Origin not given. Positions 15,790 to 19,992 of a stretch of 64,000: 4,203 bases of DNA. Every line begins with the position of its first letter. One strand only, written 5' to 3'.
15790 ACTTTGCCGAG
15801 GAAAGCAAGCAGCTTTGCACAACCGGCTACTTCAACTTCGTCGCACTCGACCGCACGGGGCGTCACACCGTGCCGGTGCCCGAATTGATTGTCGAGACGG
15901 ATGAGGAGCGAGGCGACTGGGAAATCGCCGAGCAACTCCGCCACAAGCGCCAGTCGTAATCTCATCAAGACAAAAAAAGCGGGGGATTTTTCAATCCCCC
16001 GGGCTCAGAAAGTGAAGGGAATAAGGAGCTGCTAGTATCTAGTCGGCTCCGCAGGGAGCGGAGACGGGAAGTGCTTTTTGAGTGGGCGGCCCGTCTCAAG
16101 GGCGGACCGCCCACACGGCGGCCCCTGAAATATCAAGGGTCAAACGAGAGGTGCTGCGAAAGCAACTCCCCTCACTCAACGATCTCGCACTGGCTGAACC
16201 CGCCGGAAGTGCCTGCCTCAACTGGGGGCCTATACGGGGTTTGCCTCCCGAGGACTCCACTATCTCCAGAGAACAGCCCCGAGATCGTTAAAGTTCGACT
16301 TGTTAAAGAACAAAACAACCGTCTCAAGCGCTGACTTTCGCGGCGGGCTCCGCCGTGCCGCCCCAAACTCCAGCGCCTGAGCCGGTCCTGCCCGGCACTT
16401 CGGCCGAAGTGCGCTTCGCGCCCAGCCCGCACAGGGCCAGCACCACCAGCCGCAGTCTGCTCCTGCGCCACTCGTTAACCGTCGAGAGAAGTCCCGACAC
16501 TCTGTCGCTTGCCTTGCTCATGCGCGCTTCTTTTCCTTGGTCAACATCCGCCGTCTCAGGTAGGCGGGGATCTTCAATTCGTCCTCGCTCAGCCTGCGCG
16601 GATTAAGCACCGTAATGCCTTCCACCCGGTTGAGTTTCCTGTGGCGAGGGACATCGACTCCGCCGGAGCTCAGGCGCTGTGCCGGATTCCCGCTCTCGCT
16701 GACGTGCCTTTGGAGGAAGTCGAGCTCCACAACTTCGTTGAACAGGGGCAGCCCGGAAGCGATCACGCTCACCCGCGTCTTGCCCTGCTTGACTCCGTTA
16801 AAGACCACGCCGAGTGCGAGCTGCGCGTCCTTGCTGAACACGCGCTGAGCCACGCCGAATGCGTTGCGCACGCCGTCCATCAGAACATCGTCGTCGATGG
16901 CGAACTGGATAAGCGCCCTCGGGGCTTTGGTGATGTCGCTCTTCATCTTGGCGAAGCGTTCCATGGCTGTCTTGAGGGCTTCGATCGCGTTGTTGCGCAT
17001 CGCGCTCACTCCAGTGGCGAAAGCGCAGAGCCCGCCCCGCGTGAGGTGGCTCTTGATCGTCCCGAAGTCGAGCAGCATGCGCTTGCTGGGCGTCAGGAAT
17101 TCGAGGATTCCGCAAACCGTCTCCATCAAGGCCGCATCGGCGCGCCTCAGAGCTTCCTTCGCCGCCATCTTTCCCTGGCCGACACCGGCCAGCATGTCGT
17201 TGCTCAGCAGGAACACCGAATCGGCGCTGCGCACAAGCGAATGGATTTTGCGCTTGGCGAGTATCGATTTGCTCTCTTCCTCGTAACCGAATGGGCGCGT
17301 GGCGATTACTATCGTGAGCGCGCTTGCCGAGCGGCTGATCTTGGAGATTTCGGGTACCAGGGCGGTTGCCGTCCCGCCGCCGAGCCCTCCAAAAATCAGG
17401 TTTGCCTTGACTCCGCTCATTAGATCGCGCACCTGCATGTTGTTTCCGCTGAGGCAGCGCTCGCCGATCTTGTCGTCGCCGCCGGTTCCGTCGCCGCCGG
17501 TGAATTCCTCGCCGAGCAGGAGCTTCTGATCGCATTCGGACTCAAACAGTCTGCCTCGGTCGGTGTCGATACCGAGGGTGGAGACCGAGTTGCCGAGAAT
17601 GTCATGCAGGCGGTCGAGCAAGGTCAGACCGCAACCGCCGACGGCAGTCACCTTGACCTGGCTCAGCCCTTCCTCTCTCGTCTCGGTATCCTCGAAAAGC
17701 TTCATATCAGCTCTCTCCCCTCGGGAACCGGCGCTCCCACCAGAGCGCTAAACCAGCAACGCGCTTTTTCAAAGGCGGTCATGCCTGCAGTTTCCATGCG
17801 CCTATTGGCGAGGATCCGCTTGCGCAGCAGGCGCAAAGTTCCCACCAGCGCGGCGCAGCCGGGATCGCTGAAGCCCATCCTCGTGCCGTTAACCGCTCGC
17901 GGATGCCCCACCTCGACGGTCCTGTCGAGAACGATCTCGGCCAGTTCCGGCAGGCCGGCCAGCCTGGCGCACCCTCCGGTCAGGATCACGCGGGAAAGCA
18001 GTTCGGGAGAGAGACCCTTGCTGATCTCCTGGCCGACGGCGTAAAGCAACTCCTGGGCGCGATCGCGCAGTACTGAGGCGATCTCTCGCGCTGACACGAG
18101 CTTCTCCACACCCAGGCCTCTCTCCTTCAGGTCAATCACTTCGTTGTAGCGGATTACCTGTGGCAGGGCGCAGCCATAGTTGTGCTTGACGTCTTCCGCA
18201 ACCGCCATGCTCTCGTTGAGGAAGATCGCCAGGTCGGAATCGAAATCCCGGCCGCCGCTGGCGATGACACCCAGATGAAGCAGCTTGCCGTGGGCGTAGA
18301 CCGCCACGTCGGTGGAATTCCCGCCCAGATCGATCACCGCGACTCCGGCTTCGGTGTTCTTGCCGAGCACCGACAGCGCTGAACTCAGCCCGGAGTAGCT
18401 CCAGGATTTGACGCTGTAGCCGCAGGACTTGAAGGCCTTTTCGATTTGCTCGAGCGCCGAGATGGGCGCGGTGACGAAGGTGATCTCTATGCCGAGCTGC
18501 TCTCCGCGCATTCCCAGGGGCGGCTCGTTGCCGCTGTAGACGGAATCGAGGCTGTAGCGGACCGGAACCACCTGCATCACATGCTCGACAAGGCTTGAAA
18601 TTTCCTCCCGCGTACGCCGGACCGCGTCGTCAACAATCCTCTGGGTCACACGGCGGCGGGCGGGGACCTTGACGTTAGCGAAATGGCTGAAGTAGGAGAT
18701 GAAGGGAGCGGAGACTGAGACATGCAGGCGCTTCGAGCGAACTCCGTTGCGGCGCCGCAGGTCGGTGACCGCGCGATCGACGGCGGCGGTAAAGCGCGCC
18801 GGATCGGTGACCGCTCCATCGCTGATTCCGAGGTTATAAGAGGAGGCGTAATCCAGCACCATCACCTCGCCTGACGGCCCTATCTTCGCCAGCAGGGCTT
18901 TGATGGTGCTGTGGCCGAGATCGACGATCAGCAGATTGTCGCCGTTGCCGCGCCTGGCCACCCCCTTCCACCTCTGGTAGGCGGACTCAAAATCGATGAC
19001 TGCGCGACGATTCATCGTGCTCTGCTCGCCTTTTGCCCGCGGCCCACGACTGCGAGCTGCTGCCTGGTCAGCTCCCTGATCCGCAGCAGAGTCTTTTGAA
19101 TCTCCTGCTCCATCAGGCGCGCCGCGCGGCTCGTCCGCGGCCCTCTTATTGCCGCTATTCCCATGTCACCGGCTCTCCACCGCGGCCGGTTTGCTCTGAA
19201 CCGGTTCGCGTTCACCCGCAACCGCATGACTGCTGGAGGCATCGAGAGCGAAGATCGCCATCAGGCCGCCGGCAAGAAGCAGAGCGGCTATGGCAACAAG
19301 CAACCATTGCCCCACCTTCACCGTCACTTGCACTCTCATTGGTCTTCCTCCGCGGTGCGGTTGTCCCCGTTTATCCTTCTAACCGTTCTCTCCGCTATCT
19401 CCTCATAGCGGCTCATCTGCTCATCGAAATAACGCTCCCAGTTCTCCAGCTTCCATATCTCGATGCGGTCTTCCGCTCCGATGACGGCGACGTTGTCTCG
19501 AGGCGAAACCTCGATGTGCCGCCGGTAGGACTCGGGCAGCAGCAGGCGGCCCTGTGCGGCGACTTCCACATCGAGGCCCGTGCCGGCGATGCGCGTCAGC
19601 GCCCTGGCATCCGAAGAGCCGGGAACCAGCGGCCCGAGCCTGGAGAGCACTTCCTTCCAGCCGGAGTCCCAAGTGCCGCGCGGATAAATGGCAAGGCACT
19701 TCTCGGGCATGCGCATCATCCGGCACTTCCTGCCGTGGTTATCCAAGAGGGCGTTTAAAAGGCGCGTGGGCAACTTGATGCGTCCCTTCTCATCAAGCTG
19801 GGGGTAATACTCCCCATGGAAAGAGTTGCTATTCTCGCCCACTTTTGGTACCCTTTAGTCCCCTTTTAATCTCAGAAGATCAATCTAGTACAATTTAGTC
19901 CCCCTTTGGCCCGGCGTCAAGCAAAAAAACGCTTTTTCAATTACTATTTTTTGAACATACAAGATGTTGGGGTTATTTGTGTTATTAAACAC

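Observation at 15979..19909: Minimal division cluster mraZ-ORF57(TM)-ORF50-ftsA-ftsZ, chained by ATGA/TGAcATG overlaps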

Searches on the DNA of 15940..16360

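Call 54: search_rna_families(source=window, start=15940, end=16360, threshold=evalue, max_evalue=10, show_alignments=2)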
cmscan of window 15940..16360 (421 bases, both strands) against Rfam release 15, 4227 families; matches with E-value up to 10: 8.
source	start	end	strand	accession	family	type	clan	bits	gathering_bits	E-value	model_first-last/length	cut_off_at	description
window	15971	16050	-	RF02866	ncS16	Gene; sRNA;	-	26.1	48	0.0049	1-83/83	no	Burkholderia sRNA 16 (Bc_KC_sr1)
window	15965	16033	-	RF00519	suhB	Gene; sRNA;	CL00108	18.8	41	0.16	1-77/77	no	Makes More Granules Regulator RNA (mmgR)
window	16084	16177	-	RF01529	CC3552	Gene; sRNA;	-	14.4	50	6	1-106/106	no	Cauldobacter sRNA CC3552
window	16082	16114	-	RF01837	toga_FSE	Cis-reg; frameshift_element;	-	14.3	40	7.2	1-29/29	no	togavirus ribosomal frameshift element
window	16084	16112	-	RF01838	sobemo_FSE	Cis-reg; frameshift_element;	-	13.4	55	5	26-54/79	no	sobemovirus ribosomal frameshift elemental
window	16147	16199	+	RF01128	sR43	Gene; snRNA; snoRNA; CD-box;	-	10.9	45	3.2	1-56/56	no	Small nucleolar RNA sR42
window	16082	16114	-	RF01752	psaA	Cis-reg;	-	10.2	50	5.5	87-119/197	no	psaA RNA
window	15940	16215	-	RF01877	MIAT_exon5_3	Gene; lncRNA;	-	5.1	90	7.2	1-271/382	3'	Myocardial infarction associated transcript exon 5 conserved region 3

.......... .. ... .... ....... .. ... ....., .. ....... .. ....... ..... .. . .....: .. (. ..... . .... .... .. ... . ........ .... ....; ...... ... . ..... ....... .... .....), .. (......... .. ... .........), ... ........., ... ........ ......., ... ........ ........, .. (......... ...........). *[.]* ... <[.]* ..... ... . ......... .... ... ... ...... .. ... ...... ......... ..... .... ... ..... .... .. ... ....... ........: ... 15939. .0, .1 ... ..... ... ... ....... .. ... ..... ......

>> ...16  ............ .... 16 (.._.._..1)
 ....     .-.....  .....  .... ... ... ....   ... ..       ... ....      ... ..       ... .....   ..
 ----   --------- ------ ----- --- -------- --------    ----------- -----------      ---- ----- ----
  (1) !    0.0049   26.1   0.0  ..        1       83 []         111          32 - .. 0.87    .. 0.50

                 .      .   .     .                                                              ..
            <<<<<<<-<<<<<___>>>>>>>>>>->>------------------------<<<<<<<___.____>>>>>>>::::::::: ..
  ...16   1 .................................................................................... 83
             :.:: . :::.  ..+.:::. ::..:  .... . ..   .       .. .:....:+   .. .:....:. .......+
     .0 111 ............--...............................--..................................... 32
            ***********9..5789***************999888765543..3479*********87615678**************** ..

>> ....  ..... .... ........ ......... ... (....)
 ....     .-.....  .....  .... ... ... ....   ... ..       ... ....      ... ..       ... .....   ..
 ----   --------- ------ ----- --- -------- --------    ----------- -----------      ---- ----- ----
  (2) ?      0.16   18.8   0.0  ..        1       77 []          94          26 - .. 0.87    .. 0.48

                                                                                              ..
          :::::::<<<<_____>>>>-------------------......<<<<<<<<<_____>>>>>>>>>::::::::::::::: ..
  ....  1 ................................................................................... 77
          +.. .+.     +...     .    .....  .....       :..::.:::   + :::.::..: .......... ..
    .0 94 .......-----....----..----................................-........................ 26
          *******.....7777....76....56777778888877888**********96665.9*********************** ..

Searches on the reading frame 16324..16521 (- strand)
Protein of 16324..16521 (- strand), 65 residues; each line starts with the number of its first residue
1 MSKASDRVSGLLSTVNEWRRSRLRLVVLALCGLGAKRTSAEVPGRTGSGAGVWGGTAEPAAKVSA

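Call 5: search_protein_families(library=pfam, proteins=[window:16324-16521:-], max_evalue=0.1)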
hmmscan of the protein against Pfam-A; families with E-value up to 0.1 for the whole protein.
window:16324-16521:- (65 aa): 0 families

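Call 6: search_protein_families(library=ncbifam, proteins=[window:16324-16521:-], max_evalue=0.1)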
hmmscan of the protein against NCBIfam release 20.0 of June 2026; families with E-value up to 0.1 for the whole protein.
window:16324-16521:- (65 aa): 0 families

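Call 40: search_solved_structures(query=A3, max_evalue=10)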
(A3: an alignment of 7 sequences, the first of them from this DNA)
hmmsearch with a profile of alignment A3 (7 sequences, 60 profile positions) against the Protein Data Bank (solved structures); distinct sequences matched with E-value up to 10: 2.
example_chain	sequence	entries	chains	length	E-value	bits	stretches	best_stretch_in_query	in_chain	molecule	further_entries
2og4_A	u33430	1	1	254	1.6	12.3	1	10-29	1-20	Pre-mRNA-splicing factor 8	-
4ilg_C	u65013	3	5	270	1.8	12.1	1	10-29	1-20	Pre-mRNA-splicing factor 8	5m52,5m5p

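Call 41: search_protein_families(library=pfam, proteins=[window:16327-16521:-], max_evalue=10)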
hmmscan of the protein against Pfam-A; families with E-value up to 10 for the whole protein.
seq(65 aa): 0 families

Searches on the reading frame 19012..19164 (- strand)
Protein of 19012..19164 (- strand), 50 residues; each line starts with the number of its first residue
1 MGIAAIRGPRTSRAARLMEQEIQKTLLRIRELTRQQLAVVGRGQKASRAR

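Call 5: search_protein_families(library=pfam, proteins=[window:19012-19164:-], max_evalue=0.1)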
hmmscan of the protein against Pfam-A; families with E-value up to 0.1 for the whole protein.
window:19012-19164:- (50 aa): 0 families

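Call 6: search_protein_families(library=ncbifam, proteins=[window:19012-19164:-], max_evalue=0.1)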
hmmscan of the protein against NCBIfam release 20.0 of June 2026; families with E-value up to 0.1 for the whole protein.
window:19012-19164:- (50 aa): 0 families

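Call 39: search_solved_structures(query=A2, max_evalue=10)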
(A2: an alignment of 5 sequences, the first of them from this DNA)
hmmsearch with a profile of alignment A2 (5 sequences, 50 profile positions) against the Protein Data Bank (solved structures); distinct sequences matched with E-value up to 10: 2.
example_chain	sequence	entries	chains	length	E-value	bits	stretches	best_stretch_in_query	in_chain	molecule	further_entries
5elt_B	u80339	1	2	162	1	12.6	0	26-43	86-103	KH domain-containing, RNA-binding, signal transduction-associated protein 3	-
5tgw_A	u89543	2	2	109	2.3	11.4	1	20-34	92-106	PS1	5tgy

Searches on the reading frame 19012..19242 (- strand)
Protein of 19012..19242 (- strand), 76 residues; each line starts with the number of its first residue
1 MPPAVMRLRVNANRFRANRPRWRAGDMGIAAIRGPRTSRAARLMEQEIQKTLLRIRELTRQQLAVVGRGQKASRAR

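Call 5: search_protein_families(library=pfam, proteins=[window:19012-19242:-], max_evalue=0.1)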
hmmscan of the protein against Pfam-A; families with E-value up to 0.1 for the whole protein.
window:19012-19242:- (76 aa): 1 family
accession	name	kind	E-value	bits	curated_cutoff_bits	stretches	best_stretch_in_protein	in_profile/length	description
PF15304.11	AKAP2_C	-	0.017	14.8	27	1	6-70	187-254/342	A-kinase anchor protein 2 C-terminus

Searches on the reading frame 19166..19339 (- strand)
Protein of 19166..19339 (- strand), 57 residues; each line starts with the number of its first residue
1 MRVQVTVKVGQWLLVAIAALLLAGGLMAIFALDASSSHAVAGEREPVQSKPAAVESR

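Call 5: search_protein_families(library=pfam, proteins=[window:19166-19339:-], max_evalue=0.1)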
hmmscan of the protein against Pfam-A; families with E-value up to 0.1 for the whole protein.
window:19166-19339:- (57 aa): 1 family
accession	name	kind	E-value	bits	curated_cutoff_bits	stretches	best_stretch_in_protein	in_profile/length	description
PF20122.4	DUF6512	-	0.086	13.2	26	1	1-47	1-46/181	Family of unknown function (DUF6512)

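Call 6: search_protein_families(library=ncbifam, proteins=[window:19166-19339:-], max_evalue=0.1)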
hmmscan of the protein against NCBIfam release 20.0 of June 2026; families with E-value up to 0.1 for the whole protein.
window:19166-19339:- (57 aa): 0 families

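Call 38: search_solved_structures(query=A1, max_evalue=10)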
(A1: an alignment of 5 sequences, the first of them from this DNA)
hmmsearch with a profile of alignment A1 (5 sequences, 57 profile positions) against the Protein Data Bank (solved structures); distinct sequences matched with E-value up to 10: 4.
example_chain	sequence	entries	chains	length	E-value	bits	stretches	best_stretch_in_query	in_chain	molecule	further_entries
7okn_B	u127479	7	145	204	0.39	13.7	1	13-47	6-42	Type IV conjugative transfer system lipoprotein TraV | TraV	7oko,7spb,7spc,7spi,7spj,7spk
2x31_A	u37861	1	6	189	0.4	13.6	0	29-50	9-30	MAGNESIUM-CHELATASE 60 KDA SUBUNIT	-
9gnw_J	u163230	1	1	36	0.88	12.5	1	12-30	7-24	Photosystem II reaction center protein J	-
7pi0_J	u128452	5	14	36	1.1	12.3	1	12-30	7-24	Photosystem II reaction center protein J | PsbJ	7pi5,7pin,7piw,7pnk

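Call 48: find_homologous_proteins(query=A5, max_evalue=10)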
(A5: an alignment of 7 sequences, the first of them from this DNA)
Query A5 (7 sequences) (57 aa, profile of the alignment): 13 proteins with E <= 10 among 1063 candidates.
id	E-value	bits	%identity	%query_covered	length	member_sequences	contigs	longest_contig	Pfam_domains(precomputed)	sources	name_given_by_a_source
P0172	1.1e-22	97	89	100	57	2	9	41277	-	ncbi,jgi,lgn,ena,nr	ncbi:MAG TPA: hypothetical protein VMX35_07670 [Acidobacteriota bacterium]|nr:hypothetical protein [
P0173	4.1e-22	95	91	100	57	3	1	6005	-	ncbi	-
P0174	4.5e-22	95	60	96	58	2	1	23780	-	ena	-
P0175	4.9e-21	92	42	58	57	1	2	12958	-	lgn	-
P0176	9.9e-21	91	58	96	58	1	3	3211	-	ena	-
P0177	1.4e-20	90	51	61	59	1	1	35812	-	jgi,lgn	jgi:hypothetical protein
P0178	4.7e-18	82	60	70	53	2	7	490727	-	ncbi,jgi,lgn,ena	-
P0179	9.6e-18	81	70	93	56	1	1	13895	-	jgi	jgi:hypothetical protein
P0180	6.5e-17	79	46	61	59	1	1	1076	-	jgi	jgi:hypothetical protein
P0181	6.5e-16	76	55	74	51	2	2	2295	-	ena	-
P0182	6.5e-15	72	-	-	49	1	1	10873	-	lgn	-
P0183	2.5e-14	70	60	96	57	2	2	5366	-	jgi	-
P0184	6.3e-9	53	-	-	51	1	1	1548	-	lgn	-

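Call 59: search_protein_representatives(alignment_id=A6)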
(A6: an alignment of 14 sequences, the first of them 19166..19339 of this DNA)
Query: 14 sequences, 57 profile positions. Proteins with E-value up to 0.001 (for the whole library): 12; up to 1e-10: 9; up to 1e-30: 0. The best 12 are listed.
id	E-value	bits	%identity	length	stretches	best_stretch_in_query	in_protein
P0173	1.1e-23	98.7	-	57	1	1-57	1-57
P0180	6.7e-20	86.6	-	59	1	1-55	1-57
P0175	3.5e-18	81.1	-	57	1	1-57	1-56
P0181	1.0e-17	79.6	-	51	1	1-50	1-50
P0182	3.5e-16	74.7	-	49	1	2-49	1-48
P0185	2.0e-13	65.8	-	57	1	1-47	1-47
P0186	1.8e-12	62.8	-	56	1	2-49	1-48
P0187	2.3e-12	62.5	-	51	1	1-43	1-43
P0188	3.8e-11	58.6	-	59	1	1-54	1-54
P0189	1.3e-06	44.0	-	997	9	29-49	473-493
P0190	1.3e-05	40.9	-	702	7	29-49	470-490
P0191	5.1e-04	35.7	-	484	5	27-47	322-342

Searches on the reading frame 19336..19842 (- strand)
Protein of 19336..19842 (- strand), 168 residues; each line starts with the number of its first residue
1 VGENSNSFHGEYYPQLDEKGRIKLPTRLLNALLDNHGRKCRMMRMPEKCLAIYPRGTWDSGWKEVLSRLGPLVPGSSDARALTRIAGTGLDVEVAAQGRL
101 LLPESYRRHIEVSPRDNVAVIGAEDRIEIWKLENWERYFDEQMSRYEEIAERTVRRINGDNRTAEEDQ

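Call 5: search_protein_families(library=pfam, proteins=[window:19336-19842:-], max_evalue=0.1)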
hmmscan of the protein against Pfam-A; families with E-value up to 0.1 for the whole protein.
window:19336-19842:- (168 aa): 1 family
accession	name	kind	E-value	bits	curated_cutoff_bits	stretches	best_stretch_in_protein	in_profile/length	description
PF02381.23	MraZ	-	2.4e-24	85.5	23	2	93-156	9-71/72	MraZ protein, putative antitoxin-like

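Call 6: search_protein_families(library=ncbifam, proteins=[window:19336-19842:-], max_evalue=0.1)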
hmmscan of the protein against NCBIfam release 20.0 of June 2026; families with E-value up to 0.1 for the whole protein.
window:19336-19842:- (168 aa): 8 families
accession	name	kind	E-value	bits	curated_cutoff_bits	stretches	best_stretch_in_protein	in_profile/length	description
TIGR00242.1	TIGR00242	equivalog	4.2e-21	75.4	98.35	1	8-152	2-138/144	division/cell wall cluster transcriptional repressor MraZ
NF001476.0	PRK00326.2-2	equivalog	4.7e-14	52.4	162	1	6-138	3-138/163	division/cell wall cluster transcriptional repressor MraZ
NF001482.0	PRK00326.3-4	equivalog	6.4e-13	48.7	168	1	8-146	2-148/160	division/cell wall cluster transcriptional repressor MraZ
NF001483.0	PRK00326.3-5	equivalog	6e-10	39.6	239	1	8-144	3-136/155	division/cell wall cluster transcriptional repressor MraZ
NF001477.0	PRK00326.2-4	equivalog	5.7e-07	29.6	162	1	7-148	3-140/155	division/cell wall cluster transcriptional repressor MraZ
NF001475.0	PRK00326.2-1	equivalog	2.3e-05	24.4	257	1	74-142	67-134/149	division/cell wall cluster transcriptional repressor MraZ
NF040962.1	near_HgcAB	equivalog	0.002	18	70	1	93-125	9-41/70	HgcAB-associated protein HgcC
NF006352.0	PRK08577.1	equivalog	0.048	13.7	140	0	92-129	7-44/136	hypothetical protein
